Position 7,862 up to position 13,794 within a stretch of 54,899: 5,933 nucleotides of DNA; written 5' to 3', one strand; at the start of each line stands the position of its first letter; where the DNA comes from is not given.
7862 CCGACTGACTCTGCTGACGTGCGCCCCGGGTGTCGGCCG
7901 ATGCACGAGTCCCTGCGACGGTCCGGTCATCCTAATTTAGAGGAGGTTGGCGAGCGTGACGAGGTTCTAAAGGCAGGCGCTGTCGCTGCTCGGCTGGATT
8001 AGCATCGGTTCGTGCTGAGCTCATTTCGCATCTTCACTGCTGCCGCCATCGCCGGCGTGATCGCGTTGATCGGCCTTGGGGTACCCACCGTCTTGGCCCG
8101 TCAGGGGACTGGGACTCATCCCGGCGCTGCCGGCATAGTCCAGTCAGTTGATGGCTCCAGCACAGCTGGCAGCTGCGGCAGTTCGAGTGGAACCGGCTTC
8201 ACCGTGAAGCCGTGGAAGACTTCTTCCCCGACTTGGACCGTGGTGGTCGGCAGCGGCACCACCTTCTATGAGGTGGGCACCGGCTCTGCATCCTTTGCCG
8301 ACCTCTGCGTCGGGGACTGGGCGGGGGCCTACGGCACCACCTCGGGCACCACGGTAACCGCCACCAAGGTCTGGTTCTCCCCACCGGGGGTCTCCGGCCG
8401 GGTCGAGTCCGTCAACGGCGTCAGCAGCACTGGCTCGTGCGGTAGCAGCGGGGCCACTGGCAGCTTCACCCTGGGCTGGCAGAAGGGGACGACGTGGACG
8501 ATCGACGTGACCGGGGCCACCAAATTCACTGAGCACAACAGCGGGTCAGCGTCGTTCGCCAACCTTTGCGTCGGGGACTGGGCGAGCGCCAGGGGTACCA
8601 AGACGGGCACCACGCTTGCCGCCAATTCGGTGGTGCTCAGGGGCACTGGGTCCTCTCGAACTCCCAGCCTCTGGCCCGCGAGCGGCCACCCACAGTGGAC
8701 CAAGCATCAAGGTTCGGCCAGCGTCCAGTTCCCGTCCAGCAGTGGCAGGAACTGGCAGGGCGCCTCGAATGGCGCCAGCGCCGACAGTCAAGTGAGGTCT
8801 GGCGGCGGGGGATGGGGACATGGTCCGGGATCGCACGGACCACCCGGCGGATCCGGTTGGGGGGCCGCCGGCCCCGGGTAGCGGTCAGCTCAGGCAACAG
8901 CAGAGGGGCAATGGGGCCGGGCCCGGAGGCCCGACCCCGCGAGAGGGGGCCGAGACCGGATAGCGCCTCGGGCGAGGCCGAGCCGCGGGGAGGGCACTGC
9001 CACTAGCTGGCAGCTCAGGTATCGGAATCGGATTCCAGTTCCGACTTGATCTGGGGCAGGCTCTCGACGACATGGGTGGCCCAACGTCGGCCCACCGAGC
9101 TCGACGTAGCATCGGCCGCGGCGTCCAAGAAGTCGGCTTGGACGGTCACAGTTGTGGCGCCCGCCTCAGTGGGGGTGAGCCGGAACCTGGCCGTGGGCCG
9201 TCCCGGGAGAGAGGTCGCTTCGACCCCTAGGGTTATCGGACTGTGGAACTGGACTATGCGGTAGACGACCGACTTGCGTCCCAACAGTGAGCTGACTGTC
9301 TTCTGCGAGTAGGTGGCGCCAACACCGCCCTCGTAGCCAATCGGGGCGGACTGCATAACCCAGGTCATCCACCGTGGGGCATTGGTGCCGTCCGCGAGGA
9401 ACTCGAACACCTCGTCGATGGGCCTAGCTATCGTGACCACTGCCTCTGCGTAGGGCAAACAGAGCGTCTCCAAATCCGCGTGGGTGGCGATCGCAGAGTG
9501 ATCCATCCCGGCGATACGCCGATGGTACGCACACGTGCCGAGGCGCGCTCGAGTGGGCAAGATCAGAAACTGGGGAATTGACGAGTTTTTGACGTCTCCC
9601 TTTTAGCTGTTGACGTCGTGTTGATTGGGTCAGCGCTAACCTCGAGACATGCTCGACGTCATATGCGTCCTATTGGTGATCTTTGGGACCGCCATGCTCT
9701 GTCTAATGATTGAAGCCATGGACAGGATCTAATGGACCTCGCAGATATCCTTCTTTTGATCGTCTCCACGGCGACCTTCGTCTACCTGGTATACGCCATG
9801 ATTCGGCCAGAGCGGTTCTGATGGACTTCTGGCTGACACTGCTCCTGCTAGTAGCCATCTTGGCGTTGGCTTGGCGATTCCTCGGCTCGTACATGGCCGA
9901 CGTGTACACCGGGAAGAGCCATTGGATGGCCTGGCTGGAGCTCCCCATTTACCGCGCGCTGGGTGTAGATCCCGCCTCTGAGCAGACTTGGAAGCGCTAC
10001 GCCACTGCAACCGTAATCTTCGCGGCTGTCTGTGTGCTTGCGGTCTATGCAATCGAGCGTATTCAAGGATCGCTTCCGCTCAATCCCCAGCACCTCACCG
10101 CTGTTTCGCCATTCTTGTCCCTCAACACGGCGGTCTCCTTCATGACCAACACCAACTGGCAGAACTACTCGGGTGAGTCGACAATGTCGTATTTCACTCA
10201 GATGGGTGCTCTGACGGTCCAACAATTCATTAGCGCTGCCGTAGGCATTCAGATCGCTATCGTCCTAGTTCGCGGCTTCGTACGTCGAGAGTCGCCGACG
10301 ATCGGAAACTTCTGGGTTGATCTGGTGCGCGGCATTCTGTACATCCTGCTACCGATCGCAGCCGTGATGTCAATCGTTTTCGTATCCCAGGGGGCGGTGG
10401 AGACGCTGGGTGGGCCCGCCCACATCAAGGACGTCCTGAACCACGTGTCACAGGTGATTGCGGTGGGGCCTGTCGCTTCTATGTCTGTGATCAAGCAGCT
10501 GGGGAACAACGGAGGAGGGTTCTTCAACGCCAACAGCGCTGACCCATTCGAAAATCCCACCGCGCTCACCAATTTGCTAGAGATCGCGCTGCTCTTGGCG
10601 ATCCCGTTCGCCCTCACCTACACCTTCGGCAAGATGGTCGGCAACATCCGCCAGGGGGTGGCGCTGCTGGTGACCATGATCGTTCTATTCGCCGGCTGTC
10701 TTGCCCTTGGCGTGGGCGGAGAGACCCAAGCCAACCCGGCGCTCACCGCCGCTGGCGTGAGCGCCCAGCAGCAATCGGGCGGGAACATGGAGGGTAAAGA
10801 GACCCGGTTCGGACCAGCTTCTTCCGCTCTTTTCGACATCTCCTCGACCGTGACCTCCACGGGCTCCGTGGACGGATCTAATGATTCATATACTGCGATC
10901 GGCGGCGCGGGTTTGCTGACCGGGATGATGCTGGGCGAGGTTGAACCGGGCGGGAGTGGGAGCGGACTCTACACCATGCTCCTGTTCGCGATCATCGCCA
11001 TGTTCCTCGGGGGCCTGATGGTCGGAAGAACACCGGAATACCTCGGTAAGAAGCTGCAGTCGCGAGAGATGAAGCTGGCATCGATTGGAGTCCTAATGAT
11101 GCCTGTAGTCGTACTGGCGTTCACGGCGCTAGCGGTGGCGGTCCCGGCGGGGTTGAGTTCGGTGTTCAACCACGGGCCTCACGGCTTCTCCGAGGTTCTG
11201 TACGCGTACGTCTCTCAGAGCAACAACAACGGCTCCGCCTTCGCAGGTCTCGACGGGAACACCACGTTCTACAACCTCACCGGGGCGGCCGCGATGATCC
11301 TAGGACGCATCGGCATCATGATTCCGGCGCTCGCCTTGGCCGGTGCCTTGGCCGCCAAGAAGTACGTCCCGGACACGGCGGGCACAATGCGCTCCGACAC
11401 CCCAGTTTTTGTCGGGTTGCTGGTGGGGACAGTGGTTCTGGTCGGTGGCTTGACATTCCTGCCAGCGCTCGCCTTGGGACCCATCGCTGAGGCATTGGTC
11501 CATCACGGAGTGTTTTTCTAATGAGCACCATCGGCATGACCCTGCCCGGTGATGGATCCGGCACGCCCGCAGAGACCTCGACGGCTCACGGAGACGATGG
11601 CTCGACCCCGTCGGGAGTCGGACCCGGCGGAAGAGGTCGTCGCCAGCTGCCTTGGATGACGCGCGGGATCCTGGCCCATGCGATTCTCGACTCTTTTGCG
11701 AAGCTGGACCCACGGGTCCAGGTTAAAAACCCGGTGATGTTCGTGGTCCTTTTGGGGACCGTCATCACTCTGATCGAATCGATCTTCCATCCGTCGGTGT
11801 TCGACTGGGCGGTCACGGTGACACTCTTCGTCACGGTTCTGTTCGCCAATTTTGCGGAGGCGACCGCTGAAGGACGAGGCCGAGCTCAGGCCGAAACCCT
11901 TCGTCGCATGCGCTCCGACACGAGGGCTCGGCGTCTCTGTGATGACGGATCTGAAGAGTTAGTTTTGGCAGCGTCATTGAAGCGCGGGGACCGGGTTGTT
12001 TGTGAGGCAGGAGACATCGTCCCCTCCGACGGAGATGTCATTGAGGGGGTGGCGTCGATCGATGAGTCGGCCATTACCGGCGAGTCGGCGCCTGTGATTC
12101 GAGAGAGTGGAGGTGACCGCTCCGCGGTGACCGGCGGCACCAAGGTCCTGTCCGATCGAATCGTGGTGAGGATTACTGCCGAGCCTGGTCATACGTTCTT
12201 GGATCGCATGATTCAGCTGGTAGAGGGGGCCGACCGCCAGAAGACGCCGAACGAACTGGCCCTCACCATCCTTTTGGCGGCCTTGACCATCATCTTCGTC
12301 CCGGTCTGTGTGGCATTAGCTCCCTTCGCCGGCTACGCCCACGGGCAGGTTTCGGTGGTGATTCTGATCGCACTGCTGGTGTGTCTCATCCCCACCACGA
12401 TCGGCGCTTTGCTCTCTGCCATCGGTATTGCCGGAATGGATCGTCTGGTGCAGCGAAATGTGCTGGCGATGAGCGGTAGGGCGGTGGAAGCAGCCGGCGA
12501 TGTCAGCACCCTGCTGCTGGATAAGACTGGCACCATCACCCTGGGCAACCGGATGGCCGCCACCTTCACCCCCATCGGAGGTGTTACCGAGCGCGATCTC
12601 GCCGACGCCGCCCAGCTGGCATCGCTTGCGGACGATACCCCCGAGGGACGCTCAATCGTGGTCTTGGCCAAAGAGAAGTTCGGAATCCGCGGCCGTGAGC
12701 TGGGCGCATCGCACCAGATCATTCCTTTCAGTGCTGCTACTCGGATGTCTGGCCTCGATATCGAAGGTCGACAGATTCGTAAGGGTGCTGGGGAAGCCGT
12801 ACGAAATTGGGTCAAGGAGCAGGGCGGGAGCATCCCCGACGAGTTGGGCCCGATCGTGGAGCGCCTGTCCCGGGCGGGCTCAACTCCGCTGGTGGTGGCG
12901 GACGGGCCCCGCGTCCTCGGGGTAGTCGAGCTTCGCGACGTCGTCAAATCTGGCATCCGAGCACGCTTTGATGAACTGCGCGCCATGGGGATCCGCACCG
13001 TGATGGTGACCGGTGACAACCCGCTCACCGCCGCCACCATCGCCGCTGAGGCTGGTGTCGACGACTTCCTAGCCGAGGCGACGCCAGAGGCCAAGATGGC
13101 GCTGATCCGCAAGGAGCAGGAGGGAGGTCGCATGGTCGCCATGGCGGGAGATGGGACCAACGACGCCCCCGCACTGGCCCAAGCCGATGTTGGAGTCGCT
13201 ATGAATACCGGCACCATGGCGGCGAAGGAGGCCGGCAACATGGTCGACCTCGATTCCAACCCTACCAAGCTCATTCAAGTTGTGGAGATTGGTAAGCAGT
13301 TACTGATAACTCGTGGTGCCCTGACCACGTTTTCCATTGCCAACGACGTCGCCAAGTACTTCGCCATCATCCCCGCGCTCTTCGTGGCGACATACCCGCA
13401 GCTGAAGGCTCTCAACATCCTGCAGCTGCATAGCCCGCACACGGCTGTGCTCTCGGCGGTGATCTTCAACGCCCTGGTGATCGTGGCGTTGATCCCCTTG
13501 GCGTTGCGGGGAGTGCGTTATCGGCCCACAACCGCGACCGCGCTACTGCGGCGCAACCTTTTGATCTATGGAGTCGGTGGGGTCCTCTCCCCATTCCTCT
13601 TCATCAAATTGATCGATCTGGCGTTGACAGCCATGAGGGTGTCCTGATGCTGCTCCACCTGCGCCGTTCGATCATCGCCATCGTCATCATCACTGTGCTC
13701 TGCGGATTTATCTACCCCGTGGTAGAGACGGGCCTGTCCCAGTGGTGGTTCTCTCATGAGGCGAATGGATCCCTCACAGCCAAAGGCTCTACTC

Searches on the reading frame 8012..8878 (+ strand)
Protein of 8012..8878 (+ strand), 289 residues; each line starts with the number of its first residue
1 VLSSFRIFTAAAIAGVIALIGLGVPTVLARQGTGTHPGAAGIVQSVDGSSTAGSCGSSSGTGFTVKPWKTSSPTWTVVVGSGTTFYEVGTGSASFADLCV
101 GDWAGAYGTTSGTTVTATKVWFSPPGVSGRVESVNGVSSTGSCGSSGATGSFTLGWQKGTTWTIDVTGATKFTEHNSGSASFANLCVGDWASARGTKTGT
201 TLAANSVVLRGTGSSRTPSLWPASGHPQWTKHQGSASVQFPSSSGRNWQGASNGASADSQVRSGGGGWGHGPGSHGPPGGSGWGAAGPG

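Call 81: search_protein_families(library=pfam, proteins=[window:8012-8878:+], max_evalue=0.00001)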
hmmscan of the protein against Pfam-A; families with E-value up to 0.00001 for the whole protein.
window:8012-8878:+ (289 aa): 1 family
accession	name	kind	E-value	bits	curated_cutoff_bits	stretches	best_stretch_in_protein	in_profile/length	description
PF18914.6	DUF5666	-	6.6e-06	26.8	27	0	150-204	10-56/60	Domain of unknown function (DUF5666)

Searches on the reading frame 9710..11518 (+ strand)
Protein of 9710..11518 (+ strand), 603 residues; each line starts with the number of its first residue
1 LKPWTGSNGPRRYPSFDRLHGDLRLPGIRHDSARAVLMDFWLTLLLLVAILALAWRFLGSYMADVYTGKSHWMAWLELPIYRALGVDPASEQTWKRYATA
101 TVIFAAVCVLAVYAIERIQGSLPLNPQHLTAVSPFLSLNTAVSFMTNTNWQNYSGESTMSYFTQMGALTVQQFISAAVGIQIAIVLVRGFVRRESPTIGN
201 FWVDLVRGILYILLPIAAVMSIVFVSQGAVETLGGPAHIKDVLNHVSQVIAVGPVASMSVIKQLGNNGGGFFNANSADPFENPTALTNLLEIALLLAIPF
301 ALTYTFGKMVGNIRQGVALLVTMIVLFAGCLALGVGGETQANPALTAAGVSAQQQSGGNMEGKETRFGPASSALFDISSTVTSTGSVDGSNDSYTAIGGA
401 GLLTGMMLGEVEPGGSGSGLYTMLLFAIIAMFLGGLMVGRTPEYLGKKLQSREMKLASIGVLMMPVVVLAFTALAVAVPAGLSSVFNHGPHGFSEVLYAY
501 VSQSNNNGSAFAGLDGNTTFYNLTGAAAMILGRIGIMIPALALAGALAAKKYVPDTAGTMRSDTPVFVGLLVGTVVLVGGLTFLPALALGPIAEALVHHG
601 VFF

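Call 81: search_protein_families(library=pfam, proteins=[window:9710-11518:+], max_evalue=0.00001)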
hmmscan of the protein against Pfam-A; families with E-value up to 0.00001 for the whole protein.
window:9710-11518:+ (603 aa): 1 family
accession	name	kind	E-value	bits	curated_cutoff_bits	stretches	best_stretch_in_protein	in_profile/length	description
PF03814.21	KdpA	-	3.4e-221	735.6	22.6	1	46-596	2-548/548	Potassium-transporting ATPase A subunit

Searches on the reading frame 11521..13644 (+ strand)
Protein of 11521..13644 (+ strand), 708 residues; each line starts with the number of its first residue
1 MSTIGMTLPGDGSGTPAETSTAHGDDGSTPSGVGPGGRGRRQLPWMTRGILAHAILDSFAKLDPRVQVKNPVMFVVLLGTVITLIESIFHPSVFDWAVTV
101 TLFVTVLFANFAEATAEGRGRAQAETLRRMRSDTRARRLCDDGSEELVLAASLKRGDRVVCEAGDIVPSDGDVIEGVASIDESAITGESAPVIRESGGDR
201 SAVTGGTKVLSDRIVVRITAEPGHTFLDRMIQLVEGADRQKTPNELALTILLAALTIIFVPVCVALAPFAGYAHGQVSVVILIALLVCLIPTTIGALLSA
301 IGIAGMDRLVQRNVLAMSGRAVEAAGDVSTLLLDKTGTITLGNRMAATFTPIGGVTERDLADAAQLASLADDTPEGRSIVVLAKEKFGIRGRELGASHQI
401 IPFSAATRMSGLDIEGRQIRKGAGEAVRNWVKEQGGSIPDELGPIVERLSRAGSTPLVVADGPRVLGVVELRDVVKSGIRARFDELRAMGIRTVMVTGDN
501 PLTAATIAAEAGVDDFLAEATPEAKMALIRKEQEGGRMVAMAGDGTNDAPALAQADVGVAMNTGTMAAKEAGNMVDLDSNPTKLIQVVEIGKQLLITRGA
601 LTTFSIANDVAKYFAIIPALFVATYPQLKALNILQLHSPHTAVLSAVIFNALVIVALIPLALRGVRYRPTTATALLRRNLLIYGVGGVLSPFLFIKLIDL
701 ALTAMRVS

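Call 81: search_protein_families(library=pfam, proteins=[window:11521-13644:+], max_evalue=0.00001)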
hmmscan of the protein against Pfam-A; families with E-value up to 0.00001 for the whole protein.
window:11521-13644:+ (708 aa): 2 families
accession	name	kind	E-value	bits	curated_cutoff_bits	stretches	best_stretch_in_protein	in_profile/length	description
PF00122.25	E1-E2_ATPase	-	1.9e-33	115.9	28.1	1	134-311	5-180/181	E1-E2 ATPase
PF00702.32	Hydrolase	-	1.1e-23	85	26.4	1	329-556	2-191/191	haloacid dehalogenase-like hydrolase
